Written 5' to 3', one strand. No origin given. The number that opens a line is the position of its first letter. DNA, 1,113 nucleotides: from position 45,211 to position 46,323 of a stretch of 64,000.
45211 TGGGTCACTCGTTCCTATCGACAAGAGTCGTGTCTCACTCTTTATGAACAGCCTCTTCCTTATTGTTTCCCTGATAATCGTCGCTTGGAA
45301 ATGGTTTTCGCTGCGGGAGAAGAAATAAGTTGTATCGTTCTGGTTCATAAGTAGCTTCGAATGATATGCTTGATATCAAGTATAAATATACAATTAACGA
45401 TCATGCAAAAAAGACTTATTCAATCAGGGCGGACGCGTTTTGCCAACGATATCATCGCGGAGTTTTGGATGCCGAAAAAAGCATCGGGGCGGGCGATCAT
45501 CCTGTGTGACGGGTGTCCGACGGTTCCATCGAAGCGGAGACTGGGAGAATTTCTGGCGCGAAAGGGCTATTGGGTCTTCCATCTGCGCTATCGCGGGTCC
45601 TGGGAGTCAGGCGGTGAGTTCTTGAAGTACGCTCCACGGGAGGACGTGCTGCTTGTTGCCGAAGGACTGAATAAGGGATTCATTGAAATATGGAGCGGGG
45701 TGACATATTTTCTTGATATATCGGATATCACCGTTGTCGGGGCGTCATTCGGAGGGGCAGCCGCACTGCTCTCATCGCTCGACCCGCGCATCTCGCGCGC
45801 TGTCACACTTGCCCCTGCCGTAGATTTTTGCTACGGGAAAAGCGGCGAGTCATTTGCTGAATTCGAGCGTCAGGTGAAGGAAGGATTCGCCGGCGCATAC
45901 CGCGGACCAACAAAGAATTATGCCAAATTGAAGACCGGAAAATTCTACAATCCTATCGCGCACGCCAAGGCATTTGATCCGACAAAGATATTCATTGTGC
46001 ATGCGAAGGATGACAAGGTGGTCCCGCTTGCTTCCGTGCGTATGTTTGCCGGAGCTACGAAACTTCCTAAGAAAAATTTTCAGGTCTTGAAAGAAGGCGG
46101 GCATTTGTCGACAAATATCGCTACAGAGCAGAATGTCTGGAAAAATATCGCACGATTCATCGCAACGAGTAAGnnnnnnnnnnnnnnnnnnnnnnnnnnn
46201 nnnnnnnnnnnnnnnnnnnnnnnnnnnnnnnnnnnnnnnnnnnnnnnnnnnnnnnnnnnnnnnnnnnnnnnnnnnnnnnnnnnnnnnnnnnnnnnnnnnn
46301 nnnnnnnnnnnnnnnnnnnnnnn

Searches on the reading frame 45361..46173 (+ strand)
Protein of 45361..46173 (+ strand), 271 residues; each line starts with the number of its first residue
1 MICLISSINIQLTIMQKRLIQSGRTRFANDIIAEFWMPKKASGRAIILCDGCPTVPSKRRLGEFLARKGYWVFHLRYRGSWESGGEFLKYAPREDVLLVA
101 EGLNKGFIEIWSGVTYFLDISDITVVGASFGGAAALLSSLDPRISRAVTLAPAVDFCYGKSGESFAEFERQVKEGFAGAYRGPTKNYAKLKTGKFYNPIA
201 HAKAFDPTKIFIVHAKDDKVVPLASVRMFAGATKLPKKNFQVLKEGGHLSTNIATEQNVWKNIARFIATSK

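Call 90: search_protein_families(library=pfam, proteins=[window:45361-46173:+], max_evalue=0.001)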
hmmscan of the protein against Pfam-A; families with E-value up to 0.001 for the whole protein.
window:45361-46173:+ (271 aa): 5 families
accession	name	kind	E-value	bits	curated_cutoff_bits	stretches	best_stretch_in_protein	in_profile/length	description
PF00326.27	Peptidase_S9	-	3.4e-08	33.7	22.6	1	64-267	9-206/213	Prolyl oligopeptidase family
PF12146.15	Hydrolase_4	-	1.8e-07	31.2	27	0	60-156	22-113/239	Serine aminopeptidase, S33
PF00561.26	Abhydrolase_1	-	6.7e-07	29.6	25.8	0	196-249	188-239/245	alpha/beta hydrolase fold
PF12697.13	Abhydrolase_6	-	1.1e-06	30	26.3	1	65-249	23-205/217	Alpha/beta hydrolase family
PF20434.5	BD-FAE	-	0.00088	19.3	26.8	0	116-226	84-208/215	BD-FAE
